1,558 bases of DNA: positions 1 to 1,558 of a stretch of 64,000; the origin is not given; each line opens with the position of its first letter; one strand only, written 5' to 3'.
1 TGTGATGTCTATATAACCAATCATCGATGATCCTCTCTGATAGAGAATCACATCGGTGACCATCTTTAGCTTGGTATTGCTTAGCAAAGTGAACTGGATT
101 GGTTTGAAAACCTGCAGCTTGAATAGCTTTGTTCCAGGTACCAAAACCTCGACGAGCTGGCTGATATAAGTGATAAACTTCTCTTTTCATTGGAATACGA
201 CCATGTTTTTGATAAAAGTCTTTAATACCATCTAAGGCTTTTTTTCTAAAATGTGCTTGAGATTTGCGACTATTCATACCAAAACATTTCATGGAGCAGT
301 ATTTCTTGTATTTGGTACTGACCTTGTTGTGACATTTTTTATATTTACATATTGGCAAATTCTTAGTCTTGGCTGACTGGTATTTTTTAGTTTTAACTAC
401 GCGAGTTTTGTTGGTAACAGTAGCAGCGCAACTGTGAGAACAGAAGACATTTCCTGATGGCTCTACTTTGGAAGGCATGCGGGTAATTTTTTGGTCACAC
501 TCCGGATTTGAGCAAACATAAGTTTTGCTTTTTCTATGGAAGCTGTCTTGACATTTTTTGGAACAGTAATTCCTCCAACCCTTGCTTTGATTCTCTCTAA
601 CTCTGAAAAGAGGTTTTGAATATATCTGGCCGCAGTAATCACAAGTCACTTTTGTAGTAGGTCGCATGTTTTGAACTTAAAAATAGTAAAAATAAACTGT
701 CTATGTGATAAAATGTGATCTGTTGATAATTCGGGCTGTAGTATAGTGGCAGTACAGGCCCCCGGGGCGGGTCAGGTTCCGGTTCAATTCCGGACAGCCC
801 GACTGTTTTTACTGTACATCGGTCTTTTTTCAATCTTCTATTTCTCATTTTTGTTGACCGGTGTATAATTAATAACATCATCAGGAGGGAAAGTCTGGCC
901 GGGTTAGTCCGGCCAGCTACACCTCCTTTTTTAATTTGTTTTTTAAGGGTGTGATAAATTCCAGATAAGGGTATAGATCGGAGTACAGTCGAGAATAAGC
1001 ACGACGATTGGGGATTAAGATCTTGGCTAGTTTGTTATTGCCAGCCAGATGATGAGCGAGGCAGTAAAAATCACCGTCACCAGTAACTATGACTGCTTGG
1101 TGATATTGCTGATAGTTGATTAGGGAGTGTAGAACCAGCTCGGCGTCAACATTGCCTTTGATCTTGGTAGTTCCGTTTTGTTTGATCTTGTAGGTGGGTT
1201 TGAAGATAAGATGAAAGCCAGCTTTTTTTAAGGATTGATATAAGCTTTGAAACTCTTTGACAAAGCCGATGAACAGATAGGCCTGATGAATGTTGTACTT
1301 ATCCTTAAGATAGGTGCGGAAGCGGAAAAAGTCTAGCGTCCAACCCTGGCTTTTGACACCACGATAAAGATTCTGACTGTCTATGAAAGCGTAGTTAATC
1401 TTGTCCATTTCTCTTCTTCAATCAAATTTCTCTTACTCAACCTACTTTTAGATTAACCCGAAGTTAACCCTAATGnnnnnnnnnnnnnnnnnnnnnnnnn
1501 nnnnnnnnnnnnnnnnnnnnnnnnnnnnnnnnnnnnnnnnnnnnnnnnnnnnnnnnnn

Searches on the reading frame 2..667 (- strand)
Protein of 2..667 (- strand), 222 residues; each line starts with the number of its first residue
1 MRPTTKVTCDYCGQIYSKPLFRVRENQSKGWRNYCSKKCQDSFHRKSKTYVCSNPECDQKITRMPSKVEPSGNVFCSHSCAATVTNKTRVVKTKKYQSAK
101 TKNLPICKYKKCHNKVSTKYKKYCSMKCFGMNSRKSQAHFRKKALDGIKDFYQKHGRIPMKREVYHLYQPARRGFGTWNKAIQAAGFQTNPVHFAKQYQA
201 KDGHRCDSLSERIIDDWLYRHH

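Call 51: search_protein_families(library=pfam, proteins=[window:2-667:-], max_evalue=0.001)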
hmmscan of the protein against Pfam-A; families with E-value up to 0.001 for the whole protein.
seq(222 aa): 1 family
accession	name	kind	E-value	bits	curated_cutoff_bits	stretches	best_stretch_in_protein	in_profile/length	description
PF18780.6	HNH_repeat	-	1.7e-09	38.3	26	1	144-187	6-53/54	Homing endonuclease associated repeat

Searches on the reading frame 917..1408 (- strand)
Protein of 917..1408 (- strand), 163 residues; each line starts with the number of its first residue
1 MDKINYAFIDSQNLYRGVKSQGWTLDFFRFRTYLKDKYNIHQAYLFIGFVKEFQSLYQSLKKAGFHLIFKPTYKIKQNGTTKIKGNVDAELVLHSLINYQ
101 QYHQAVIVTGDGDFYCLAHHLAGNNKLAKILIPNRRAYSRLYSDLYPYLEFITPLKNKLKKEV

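Call 4: search_protein_families(library=pfam, proteins=[window:917-1408:-], max_evalue=0.01)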
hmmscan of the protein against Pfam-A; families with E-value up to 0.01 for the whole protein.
window:917-1408:- (163 aa): 1 family
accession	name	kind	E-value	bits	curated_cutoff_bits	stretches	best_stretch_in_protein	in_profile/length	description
PF01936.24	NYN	-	3.2e-12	47.6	24.2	1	8-126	5-118/145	NYN domain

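Call 5: search_protein_families(library=ncbifam, proteins=[window:917-1408:-], max_evalue=0.01)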
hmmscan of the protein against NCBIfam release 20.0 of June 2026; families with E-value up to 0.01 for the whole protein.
window:917-1408:- (163 aa): 0 families

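Call 10: search_protein_families(library=padloc, proteins=[window:917-1408:-], max_evalue=0.01)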
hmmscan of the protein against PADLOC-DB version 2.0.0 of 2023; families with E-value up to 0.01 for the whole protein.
window:917-1408:- (163 aa): 0 families

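Call 20: find_homologous_proteins(query=window:917-1408:-, max_evalue=0.00001)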
Query window:917-1408:- (163 aa): 6507 proteins with E <= 0.00001 among 6525 candidates; the best 120 are listed.
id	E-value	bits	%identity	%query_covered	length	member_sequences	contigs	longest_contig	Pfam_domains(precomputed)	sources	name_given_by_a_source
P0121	1.5e-92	326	90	100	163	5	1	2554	PF01936.25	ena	-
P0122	3.8e-82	292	79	100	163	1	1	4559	PF01936.25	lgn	-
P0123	1.5e-56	209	58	98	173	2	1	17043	PF01936.25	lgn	-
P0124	1.3e-55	206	59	99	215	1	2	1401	PF01936.25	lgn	-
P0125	1.3e-55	206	59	98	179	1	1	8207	PF01936.25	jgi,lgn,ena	-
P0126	1.6e-55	206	58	96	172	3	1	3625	PF01936.25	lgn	-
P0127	2.0e-55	205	59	95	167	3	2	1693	PF01936.25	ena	-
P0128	2.1e-55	205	58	98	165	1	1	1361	PF01936.25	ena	-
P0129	2.9e-55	205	57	98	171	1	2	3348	PF01936.25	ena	-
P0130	4.5e-55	204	58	97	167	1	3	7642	PF01936.25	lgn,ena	-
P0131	1.3e-54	203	60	97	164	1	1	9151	PF01936.25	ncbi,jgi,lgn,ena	ncbi:MAG: NYN domain-containing protein [Candidatus Paceibacterota bacterium]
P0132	1.6e-54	202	62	94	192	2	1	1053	PF01936.25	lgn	-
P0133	1.9e-54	202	59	95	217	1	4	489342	PF01936.25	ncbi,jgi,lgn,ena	-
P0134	4.5e-54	201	62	97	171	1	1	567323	PF01936.25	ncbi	ncbi:MAG: NYN domain-containing protein [bacterium]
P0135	6.0e-54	201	57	98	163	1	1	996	PF01936.25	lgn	-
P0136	6.1e-54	201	61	95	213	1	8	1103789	PF01936.25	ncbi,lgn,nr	ncbi:MAG: NYN domain-containing protein [Candidatus Roizmanbacteria bacterium]|nr:MAG: NYN domain-co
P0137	1.5e-53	199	60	99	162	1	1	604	PF01936.25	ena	-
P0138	1.7e-53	199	57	99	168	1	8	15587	PF01936.25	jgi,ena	jgi:uncharacterized LabA/DUF88 family protein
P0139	1.9e-53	199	57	98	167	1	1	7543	PF01936.25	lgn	-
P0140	1.9e-53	199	59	98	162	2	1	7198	PF01936.25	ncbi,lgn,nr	ncbi:NYN domain-containing protein [Candidatus Kuenenbacteria bacterium]|nr:NYN domain-containing pr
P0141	2.2e-53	199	57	95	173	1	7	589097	PF01936.25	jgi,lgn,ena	jgi:uncharacterized LabA/DUF88 family protein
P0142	2.2e-53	199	57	97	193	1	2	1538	PF01936.25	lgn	-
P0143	3.9e-53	198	61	96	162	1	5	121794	PF01936.25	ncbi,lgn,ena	ncbi:MAG: NYN domain-containing protein [Patescibacteria group bacterium]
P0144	4.4e-53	198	58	96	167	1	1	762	PF01936.25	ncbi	-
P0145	5.1e-53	198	58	96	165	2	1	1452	PF01936.25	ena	-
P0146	6.8e-53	197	58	97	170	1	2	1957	PF01936.25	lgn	-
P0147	8.3e-53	197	56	97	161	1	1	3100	PF01936.25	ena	-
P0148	9.4e-53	197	56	97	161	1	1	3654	PF01936.25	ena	-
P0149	9.6e-53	197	59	97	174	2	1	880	PF01936.25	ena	-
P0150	1.0e-52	197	58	98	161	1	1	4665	PF01936.25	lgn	-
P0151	1.0e-52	197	58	96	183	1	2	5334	PF01936.25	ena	-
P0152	1.1e-52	197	58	97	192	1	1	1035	PF01936.25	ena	-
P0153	1.1e-52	197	58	98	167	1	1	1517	PF01936.25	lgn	-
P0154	1.2e-52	196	58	97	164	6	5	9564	PF01936.25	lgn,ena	-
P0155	1.4e-52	196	60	97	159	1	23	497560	PF01936.25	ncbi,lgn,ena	ncbi:MAG: NYN domain-containing protein [Patescibacteria group bacterium]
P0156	1.5e-52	196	56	97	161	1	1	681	PF01936.25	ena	-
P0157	1.6e-52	196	57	91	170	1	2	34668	PF01936.25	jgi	jgi:uncharacterized LabA/DUF88 family protein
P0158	1.7e-52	196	58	95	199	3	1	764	PF01936.25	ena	-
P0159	1.9e-52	196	56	97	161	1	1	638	PF01936.25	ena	-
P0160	2.1e-52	196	59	96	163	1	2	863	PF01936.25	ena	-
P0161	2.4e-52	195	56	97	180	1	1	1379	PF01936.25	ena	-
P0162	2.4e-52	195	56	96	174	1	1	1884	PF01936.25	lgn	-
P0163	2.5e-52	195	56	91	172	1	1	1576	PF01936.25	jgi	jgi:uncharacterized LabA/DUF88 family protein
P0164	2.6e-52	195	57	96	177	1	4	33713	PF01936.25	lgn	-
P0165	2.7e-52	195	55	97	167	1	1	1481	PF01936.25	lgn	-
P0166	3.1e-52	195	60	96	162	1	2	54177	PF01936.25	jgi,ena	-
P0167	3.3e-52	195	59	98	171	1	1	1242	PF01936.25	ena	-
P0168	3.6e-52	195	64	84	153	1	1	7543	PF01936.25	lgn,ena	-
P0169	4.5e-52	194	60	96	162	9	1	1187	PF01936.25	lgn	-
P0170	5.1e-52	194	55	96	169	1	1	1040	PF01936.25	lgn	-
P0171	5.4e-52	194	56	98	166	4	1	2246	PF01936.25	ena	-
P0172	5.7e-52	194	59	98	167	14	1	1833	PF01936.25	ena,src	-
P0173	6.6e-52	194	58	96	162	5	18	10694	PF01936.25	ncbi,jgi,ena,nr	ncbi:MAG: hypothetical protein A3B94_01235 [Candidatus Jacksonbacteria bacterium RIFCSPHIGHO2_02_FUL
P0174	6.8e-52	194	57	96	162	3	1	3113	PF01936.25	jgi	jgi:uncharacterized LabA/DUF88 family protein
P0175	7.9e-52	194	58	96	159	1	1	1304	PF01936.25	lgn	-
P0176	8.6e-52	194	60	95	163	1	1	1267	PF01936.25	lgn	-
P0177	8.7e-52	194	59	96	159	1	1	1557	PF01936.25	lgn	-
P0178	9.1e-52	194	58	96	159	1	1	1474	PF01936.25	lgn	-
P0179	9.2e-52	193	59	98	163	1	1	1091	PF01936.25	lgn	-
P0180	9.5e-52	193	58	99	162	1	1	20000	PF01936.25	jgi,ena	-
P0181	1.0e-51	193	56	97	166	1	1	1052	PF01936.25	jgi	jgi:uncharacterized LabA/DUF88 family protein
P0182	1.1e-51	193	56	97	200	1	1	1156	PF01936.25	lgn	-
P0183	1.1e-51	193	54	97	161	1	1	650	PF01936.25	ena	-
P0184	1.1e-51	193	56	97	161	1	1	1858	PF01936.25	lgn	-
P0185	1.2e-51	193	59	96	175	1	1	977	PF01936.25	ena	-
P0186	1.2e-51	193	57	97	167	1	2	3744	PF01936.25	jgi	-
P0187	1.2e-51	193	59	96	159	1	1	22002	PF01936.25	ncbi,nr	ncbi:MAG: NYN domain-containing protein [Candidatus Pacebacteria bacterium]|nr:NYN domain-containing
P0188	1.3e-51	193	55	97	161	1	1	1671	PF01936.25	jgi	-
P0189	1.4e-51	193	55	95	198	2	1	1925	PF01936.25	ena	-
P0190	1.4e-51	193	59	96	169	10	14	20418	PF01936.25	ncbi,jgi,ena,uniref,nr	ncbi:MAG: hypothetical protein CO160_00175 [Candidatus Portnoybacteria bacterium CG_4_9_14_3_um_filt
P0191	1.4e-51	193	56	96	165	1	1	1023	PF01936.25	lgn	-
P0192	1.4e-51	193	56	97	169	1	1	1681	PF01936.25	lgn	-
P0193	1.5e-51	193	54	98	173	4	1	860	PF01936.25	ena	-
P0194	1.6e-51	193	56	98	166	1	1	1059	PF01936.25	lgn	-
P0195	1.9e-51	192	58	99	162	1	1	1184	PF01936.25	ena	-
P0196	1.9e-51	192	57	97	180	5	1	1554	PF01936.25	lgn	-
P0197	1.9e-51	192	58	95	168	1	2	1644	PF01936.25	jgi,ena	-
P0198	2.0e-51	192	58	97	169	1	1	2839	PF01936.25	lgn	-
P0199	2.0e-51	192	59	96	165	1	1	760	PF01936.25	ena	-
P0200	2.1e-51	192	54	97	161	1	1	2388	PF01936.25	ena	-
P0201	2.2e-51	192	57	98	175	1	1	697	PF01936.25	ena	-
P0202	2.4e-51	192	59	96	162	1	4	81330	PF01936.25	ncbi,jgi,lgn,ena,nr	ncbi:NYN domain-containing protein [Patescibacteria group bacterium]|nr:NYN domain-containing protei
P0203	2.4e-51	192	58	96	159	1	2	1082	PF01936.25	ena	-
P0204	2.5e-51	192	55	98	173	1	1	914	PF01936.25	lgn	-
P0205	2.6e-51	192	57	99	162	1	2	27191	PF01936.25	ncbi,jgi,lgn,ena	-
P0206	2.6e-51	192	56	96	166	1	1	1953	PF01936.25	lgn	-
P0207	2.7e-51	192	58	96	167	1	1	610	PF01936.25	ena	-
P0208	2.7e-51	192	57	97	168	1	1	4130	PF01936.25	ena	-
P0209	3.0e-51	192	60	98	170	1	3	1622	PF01936.25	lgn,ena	-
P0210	3.0e-51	192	56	96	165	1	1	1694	PF01936.25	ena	-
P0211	3.1e-51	192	56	96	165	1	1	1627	PF01936.25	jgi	jgi:uncharacterized LabA/DUF88 family protein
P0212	3.2e-51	192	59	96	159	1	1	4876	PF01936.25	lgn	-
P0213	3.3e-51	192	57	99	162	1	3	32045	PF01936.25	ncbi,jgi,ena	-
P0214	3.4e-51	192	59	96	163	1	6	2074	PF01936.25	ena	-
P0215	3.5e-51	192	58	96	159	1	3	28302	PF01936.25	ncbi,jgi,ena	-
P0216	3.6e-51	192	57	96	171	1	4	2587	PF01936.25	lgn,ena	-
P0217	4.1e-51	191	57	96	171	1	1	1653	PF01936.25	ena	-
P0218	4.2e-51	191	56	96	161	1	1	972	PF01936.25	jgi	jgi:uncharacterized LabA/DUF88 family protein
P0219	4.2e-51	191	57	99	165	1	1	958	PF01936.25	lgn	-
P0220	4.4e-51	191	59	96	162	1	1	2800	PF01936.25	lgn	-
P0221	4.5e-51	191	57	96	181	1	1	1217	PF01936.25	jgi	jgi:uncharacterized LabA/DUF88 family protein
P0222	4.6e-51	191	59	96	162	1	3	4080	PF01936.25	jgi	-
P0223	4.8e-51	191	55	97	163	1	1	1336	PF01936.25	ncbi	-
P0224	4.9e-51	191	56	96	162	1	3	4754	PF01936.25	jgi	jgi:uncharacterized LabA/DUF88 family protein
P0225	4.9e-51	191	60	96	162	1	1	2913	PF01936.25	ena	-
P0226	5.2e-51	191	59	96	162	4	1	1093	PF01936.25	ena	-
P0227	5.4e-51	191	59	96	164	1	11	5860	PF01936.25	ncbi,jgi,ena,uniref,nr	ncbi:MAG: hypothetical protein COX44_01470 [Candidatus Portnoybacteria bacterium CG23_combo_of_CG06-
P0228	5.4e-51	191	55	97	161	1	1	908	PF01936.25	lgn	-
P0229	5.6e-51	191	57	97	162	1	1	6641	PF01936.25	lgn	-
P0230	5.6e-51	191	58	98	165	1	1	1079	PF01936.25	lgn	-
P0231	5.7e-51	191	59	95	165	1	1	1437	PF01936.25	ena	-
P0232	5.8e-51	191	58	94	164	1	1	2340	PF01936.25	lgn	-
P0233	6.1e-51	191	56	96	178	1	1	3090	PF01936.25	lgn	-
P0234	6.5e-51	191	57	96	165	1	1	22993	PF01936.25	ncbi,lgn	-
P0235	6.9e-51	191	57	97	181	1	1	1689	PF01936.25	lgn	-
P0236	7.1e-51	191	58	99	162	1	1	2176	PF01936.25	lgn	-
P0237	7.3e-51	191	56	96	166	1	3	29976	PF01936.25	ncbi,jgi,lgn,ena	-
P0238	7.4e-51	191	57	96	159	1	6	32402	PF01936.25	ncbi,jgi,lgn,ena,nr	ncbi:MAG: NYN domain-containing protein [Candidatus Aadella gelida]|nr:NYN domain-containing protein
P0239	7.5e-51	191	60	95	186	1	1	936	PF01936.25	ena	-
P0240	7.9e-51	190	55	98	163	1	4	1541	PF01936.25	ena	-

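Call 22: find_related_loci(query=A2, collection=metagenome_contigs, flank=10000)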
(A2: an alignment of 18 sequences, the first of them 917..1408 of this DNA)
Query A2 (163 aa) in metagenome_contigs; peptide patterns used: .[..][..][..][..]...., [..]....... (x = any residue, [..] = any of these).
600 stretches matched a pattern (row limit reached: there are more); 445 encode a relative of the query (tblastn E <= 1e-3); the best 80 are kept; 80 distinct loci.
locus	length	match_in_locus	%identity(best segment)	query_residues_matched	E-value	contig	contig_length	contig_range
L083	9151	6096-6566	60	5-162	1e-59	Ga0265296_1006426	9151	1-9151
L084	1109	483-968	54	1-162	1e-60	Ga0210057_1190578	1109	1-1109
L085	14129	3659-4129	56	1-160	7e-57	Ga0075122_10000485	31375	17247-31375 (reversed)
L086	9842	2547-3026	54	3-162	9e-57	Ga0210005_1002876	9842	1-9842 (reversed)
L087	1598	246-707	55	6-159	1e-56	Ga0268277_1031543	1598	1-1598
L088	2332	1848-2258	64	5-141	1e-55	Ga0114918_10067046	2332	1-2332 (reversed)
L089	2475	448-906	59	5-155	2e-55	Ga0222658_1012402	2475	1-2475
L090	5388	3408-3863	55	5-159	1e-54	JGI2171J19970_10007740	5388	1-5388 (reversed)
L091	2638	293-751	56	5-160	2e-54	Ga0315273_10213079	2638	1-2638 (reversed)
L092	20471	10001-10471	56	5-162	2e-54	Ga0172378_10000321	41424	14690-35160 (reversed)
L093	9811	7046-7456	64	5-141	2e-54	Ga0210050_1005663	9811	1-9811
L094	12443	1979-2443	57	6-161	2e-54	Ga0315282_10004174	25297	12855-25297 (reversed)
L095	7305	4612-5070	54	5-160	2e-54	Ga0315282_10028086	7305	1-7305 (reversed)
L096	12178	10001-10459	54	5-160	4e-54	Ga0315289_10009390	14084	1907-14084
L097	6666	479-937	54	5-160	5e-54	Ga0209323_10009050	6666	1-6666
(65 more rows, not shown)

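Call 25: search_solved_structures(query=A2, max_evalue=1, show_alignments=1)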
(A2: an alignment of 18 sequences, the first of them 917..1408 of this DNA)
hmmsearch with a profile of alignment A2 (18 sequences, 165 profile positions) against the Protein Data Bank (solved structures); distinct sequences matched with E-value up to 1: 2.
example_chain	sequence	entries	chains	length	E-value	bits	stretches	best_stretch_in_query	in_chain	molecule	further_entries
2qip_A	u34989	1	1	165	2.1e-10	44.1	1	4-151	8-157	Protein of unknown function VPA0982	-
5d5w_B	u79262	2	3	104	0.23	14.6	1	96-150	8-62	Putative transcription factor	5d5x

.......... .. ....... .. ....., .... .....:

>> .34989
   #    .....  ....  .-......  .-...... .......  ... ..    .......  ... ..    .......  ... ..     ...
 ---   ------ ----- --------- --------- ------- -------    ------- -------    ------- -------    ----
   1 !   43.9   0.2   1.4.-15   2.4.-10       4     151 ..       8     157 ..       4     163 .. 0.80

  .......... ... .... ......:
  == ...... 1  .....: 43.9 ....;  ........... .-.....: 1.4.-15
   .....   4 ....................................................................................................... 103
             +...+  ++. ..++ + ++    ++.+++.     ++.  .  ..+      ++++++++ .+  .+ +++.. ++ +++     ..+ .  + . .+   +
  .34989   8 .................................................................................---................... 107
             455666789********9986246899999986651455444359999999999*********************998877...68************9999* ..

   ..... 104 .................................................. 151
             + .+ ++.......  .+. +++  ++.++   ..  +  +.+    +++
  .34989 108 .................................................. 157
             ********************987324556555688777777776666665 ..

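Call 56: find_related_loci(query=A2, collection=viral_contigs, flank=5000)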
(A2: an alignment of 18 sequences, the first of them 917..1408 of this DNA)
Query A2 (163 aa) in viral_contigs; peptide patterns used: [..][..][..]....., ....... (x = any residue, [..] = any of these).
119 stretches matched a pattern; 17 encode a relative of the query (tblastn E <= 1e-3); 17 distinct loci.
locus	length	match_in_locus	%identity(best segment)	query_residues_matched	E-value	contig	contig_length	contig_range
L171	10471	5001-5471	54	3-162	2e-50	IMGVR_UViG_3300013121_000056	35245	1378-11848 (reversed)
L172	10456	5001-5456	51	5-160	1e-49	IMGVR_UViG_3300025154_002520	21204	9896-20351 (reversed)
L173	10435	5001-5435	36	2-145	4e-23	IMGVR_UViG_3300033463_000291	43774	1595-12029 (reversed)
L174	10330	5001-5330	29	8-114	2e-11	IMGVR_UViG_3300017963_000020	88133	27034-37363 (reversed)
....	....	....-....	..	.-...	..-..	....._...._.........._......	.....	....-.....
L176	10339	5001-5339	28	8-121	4e-10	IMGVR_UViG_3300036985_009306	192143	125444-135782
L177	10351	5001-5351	26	8-121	4e-10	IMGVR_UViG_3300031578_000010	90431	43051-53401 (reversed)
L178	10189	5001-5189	37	60-121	2e-9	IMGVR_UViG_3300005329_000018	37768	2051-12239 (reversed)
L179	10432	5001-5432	31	4-141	4e-14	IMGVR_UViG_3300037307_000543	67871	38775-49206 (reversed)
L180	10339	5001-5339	29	8-121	3e-8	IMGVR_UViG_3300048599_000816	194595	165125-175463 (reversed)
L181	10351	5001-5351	28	8-125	3e-7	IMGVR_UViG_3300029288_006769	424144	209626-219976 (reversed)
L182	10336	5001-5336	26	8-121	1e-6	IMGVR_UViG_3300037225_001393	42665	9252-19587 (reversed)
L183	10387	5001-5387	23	6-126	1e-5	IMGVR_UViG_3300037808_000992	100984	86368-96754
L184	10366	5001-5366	23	1-114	4e-5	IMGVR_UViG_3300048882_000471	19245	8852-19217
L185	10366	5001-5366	23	1-114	4e-5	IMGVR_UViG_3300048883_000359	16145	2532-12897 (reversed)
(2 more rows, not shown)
